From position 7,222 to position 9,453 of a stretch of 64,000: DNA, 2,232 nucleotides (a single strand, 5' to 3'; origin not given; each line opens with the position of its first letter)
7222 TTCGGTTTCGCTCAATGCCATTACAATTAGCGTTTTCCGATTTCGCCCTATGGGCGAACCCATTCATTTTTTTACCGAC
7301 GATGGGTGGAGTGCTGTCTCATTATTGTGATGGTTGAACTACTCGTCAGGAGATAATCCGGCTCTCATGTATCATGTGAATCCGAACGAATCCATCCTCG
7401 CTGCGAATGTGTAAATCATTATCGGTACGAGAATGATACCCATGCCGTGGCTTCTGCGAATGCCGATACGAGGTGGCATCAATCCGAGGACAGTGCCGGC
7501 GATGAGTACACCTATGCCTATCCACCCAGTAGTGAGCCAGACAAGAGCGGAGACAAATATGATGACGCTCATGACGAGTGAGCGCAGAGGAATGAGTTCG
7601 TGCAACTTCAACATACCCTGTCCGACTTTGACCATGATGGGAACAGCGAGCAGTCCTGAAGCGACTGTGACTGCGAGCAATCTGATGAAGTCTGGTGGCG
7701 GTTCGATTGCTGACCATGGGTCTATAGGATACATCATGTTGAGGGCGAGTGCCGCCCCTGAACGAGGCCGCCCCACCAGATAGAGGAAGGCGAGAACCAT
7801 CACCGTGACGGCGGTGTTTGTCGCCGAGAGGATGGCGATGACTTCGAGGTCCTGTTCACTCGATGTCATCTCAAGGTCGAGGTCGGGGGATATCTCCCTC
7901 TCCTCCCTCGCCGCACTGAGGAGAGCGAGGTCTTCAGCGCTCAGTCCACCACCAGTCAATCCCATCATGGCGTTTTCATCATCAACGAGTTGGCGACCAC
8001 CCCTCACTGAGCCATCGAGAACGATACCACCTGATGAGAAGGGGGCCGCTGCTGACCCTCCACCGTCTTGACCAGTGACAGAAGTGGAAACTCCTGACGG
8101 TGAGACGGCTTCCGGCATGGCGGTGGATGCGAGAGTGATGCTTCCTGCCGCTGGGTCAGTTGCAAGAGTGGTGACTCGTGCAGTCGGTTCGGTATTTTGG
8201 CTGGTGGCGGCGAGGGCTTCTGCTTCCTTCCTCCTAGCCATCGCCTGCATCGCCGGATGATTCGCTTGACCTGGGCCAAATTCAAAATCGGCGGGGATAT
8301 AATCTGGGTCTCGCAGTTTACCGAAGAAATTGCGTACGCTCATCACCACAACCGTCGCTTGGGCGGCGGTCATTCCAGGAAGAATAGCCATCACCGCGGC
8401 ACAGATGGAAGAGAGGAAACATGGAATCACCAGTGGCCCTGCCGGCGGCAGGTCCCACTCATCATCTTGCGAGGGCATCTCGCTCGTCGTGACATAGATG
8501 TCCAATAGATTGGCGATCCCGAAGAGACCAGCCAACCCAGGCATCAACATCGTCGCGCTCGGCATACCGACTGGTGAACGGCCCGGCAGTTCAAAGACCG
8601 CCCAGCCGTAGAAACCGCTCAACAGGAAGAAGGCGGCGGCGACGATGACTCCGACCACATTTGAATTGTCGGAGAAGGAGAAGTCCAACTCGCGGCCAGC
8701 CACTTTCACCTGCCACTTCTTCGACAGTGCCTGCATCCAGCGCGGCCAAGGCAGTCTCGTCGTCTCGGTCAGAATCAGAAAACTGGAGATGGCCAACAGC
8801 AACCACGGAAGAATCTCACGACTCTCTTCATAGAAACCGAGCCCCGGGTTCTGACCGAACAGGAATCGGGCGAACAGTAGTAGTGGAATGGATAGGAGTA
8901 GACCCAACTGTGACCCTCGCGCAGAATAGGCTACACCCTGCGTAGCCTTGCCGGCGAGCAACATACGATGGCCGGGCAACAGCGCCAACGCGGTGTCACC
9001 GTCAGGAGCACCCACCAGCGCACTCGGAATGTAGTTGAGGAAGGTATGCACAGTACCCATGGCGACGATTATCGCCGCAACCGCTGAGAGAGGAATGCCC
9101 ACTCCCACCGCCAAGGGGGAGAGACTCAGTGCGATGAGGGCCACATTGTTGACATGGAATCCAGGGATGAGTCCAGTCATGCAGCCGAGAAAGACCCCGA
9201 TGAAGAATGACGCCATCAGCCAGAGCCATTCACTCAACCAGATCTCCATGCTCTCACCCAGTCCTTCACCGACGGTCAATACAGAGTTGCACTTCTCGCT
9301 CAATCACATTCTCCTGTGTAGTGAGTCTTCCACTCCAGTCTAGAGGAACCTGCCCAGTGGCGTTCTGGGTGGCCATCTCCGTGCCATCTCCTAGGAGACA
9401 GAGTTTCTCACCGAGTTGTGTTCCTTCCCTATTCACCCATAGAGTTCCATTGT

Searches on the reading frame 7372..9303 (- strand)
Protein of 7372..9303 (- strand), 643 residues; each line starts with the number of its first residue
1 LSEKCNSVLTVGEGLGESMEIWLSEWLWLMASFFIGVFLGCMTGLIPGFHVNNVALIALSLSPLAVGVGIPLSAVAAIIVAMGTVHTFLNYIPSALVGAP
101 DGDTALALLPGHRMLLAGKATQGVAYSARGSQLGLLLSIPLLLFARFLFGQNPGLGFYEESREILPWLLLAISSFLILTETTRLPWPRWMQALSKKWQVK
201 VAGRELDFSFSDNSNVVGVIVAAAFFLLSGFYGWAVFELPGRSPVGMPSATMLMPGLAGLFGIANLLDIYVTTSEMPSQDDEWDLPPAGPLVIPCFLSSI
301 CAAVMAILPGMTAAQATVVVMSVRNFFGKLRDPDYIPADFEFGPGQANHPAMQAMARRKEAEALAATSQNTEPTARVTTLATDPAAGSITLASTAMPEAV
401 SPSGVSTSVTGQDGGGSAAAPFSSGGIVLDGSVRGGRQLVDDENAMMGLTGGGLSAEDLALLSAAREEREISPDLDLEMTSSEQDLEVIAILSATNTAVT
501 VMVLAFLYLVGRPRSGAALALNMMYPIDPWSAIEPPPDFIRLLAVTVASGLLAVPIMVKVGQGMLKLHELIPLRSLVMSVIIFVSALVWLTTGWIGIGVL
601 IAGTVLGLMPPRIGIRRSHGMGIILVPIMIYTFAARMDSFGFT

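Call 8: search_protein_families(library=pfam, proteins=[window:7372-9303:-], max_evalue=0.001)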
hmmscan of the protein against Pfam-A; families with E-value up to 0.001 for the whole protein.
window:7372-9303:- (643 aa): 1 family
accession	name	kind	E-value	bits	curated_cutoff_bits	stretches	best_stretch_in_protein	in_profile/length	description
PF01970.21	TctA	-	6.3e-45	154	28.9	2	32-325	3-268/423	Tripartite tricarboxylate transporter TctA family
